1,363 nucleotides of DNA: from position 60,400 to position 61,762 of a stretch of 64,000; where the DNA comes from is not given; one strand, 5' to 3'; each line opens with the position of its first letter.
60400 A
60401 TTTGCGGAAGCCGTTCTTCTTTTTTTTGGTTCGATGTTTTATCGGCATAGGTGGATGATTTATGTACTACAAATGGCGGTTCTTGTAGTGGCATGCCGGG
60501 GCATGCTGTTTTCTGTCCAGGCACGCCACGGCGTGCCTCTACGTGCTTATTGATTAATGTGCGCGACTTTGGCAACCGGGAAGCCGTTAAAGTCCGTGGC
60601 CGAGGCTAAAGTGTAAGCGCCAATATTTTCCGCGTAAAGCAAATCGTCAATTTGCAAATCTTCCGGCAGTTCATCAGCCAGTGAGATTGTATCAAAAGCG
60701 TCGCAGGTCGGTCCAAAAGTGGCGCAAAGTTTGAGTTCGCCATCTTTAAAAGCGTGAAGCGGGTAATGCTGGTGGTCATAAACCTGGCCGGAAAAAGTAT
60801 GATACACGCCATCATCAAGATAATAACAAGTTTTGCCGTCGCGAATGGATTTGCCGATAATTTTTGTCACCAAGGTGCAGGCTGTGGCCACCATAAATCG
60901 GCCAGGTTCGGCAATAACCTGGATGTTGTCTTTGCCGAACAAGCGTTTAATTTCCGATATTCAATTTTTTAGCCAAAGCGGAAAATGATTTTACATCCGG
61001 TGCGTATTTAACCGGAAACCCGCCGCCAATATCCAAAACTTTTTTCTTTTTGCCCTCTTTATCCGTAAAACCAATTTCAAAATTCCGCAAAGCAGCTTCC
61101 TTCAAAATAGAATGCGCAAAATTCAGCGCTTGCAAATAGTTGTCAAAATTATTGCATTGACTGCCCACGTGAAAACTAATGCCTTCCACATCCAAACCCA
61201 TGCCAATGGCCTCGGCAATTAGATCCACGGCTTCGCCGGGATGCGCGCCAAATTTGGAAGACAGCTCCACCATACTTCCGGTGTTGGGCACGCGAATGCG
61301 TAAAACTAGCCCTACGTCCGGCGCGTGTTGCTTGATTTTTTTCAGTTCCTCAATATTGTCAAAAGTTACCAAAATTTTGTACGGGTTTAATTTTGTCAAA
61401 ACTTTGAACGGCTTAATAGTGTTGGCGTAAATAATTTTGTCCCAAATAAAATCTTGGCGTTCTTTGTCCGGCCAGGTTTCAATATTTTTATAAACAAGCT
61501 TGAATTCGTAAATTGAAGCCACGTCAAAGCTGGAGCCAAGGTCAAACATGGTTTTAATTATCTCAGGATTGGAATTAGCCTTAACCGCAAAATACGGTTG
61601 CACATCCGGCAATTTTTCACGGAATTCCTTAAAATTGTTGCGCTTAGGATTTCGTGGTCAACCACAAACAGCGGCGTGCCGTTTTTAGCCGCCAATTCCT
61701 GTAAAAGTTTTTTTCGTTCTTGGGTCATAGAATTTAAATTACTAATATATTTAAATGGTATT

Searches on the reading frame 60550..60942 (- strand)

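Call 88: search_protein_families(library=pfam, proteins=[window:60550-60942:-], max_evalue=0.1)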
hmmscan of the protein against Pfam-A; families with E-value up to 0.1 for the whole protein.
window:60550-60942:- (131 aa): 1 family
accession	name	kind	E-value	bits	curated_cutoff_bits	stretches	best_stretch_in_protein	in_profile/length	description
PF00278.28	Orn_DAP_Arg_deC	-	3.7e-18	66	23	1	20-108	6-95/95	Pyridoxal-dependent decarboxylase, C-terminal sheet domain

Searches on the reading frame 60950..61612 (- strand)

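Call 88: search_protein_families(library=pfam, proteins=[window:60950-61612:-], max_evalue=0.1)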
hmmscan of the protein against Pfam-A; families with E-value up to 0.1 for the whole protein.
window:60950-61612:- (221 aa): 1 family
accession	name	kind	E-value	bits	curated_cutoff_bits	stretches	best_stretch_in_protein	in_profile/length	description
PF02784.22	Orn_Arg_deC_N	-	6.6e-37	127.7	23.4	1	1-216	15-220/247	Pyridoxal-dependent decarboxylase, pyridoxal binding domain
